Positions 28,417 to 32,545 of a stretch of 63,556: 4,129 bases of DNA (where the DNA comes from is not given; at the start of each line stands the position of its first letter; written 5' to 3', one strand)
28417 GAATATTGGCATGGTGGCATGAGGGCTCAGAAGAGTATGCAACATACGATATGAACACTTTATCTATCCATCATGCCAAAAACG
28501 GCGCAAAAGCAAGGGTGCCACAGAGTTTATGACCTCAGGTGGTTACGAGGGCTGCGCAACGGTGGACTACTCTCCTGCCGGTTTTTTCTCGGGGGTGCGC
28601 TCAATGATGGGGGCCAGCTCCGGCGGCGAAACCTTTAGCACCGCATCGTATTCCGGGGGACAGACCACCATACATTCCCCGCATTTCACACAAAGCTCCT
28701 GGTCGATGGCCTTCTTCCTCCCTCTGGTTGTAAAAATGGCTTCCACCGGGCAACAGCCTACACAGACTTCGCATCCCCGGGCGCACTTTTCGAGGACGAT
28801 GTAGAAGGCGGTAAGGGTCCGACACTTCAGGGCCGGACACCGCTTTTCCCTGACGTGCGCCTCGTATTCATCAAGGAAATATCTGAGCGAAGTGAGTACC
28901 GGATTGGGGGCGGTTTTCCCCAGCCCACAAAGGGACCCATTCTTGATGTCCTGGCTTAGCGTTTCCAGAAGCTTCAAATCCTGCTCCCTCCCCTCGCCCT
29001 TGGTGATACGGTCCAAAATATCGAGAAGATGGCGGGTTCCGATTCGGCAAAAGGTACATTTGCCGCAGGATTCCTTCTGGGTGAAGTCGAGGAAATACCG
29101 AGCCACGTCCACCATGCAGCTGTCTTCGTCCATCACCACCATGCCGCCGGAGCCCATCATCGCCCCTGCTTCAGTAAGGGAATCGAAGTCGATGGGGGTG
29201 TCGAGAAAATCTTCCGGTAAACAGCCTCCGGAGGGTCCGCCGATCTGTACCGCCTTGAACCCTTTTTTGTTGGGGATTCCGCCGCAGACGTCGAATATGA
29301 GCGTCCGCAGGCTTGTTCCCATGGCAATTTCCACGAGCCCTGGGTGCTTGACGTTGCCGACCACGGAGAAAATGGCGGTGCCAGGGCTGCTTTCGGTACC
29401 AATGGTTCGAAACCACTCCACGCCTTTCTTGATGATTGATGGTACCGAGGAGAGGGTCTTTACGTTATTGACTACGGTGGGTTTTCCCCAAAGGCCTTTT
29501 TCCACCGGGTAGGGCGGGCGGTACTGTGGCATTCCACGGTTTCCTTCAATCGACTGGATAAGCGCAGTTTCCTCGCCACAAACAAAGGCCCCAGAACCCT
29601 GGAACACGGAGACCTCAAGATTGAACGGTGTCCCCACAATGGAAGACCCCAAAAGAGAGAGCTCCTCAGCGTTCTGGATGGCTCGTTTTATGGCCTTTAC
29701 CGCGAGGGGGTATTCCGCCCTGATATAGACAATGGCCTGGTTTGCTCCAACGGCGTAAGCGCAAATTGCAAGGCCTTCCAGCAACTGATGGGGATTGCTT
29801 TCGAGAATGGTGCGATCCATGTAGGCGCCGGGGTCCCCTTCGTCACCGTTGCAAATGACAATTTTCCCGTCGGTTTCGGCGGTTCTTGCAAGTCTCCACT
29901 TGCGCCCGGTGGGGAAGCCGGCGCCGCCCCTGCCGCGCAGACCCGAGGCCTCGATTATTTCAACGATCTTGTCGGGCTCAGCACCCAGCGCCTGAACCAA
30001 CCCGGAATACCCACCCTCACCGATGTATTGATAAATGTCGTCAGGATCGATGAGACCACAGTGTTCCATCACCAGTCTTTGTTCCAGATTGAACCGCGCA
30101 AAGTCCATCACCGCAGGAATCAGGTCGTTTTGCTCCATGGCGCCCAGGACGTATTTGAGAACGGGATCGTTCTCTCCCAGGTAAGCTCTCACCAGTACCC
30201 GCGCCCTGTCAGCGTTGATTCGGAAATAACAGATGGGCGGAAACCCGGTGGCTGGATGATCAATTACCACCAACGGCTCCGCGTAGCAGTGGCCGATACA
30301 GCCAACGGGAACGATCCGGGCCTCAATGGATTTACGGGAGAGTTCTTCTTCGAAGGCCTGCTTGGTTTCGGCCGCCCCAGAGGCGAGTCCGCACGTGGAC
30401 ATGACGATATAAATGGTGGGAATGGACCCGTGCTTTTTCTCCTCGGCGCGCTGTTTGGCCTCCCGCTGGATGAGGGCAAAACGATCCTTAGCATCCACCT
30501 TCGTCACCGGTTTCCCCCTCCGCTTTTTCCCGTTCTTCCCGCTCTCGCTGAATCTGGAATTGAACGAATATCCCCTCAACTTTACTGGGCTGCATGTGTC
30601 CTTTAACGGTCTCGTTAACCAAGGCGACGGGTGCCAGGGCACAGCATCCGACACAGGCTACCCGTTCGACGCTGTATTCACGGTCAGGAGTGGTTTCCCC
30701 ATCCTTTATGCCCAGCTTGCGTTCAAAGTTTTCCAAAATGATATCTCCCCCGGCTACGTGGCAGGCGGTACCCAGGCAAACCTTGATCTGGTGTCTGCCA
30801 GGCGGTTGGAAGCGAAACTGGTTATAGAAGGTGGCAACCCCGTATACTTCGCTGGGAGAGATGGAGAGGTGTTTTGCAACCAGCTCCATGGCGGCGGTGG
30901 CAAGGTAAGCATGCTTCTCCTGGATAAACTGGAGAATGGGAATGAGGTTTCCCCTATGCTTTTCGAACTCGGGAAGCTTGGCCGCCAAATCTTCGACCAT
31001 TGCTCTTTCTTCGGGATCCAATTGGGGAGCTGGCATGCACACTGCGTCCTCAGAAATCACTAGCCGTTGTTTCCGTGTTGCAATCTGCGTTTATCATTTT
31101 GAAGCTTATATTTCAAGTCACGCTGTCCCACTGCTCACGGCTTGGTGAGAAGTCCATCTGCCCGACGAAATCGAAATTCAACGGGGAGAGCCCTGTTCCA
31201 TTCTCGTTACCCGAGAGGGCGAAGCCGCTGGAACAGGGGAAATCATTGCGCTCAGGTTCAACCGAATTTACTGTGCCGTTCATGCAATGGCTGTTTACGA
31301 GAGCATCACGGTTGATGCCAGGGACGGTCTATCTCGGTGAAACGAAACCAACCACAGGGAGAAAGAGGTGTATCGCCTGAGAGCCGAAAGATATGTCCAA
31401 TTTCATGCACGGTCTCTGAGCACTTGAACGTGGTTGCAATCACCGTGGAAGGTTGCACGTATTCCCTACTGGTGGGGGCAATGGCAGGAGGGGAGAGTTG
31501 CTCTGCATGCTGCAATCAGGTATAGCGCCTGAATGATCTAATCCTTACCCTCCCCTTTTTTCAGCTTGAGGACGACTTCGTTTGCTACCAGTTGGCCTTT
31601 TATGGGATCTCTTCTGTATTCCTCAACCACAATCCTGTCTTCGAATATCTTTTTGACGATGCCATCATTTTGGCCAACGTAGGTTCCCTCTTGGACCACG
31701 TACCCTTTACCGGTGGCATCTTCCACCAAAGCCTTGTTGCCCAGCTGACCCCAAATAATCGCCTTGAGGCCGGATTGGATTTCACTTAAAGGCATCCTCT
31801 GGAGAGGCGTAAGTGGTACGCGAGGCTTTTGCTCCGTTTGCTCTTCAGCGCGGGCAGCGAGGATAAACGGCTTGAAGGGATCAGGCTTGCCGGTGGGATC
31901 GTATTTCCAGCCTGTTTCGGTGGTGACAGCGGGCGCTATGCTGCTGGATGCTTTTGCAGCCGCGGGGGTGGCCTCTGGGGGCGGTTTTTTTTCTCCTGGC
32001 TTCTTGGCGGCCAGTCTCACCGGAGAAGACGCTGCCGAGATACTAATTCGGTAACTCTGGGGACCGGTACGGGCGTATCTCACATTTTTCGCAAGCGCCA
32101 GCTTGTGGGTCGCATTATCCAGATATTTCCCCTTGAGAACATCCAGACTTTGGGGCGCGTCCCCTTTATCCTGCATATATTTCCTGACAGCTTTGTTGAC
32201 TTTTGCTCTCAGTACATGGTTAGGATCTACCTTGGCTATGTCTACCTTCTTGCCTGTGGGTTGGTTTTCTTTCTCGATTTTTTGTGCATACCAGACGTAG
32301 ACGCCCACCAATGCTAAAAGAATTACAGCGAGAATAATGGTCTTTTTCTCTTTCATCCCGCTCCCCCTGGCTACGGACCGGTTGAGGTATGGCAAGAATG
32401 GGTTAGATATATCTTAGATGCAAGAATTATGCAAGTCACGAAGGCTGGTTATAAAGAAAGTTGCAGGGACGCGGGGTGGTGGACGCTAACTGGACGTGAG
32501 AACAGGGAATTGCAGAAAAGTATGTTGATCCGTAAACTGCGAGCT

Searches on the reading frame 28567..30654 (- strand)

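Call 58: search_protein_families(library=pfam, proteins=[window:28567-30654:-], max_evalue=0.0001)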
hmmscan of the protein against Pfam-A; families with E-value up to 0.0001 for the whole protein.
window:28567-30654:- (695 aa): 5 families
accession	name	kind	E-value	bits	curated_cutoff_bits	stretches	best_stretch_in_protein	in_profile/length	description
PF01512.22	Complex1_51K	-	4e-47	160.3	31.2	1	234-405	1-149/150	Nuo51 FMN-binding domain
PF10589.14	NADH_4Fe-4S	-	6.5e-33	112.9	23.5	1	516-600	1-85/85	NADH-ubiquinone oxidoreductase-F iron-sulfur binding region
PF10531.15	SLBB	-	4.4e-06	26.9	27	1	429-476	2-52/55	SLBB domain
PF12837.12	Fer4_6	-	2.1e-05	24.7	25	1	649-666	3-20/24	4Fe-4S binding domain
PF14697.11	Fer4_21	-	7.7e-05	23.2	35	0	649-677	2-30/59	4Fe-4S dicluster domain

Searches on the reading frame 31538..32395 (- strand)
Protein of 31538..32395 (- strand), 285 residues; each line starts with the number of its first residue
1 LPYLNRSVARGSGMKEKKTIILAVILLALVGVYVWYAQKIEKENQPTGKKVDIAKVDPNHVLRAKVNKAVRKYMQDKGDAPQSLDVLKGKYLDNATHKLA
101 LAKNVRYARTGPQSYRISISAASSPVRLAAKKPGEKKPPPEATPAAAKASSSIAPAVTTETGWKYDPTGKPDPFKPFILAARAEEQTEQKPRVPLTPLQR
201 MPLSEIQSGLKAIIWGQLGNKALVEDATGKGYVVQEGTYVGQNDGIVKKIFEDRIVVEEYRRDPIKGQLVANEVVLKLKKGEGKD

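Call 58: search_protein_families(library=pfam, proteins=[window:31538-32395:-], max_evalue=0.0001)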
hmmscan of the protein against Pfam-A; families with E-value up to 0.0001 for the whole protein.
window:31538-32395:- (285 aa): 1 family
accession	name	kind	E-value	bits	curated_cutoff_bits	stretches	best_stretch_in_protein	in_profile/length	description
PF04351.19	PilP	-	1.7e-09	38.2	25.6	1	148-268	14-136/146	Pilus assembly protein, PilP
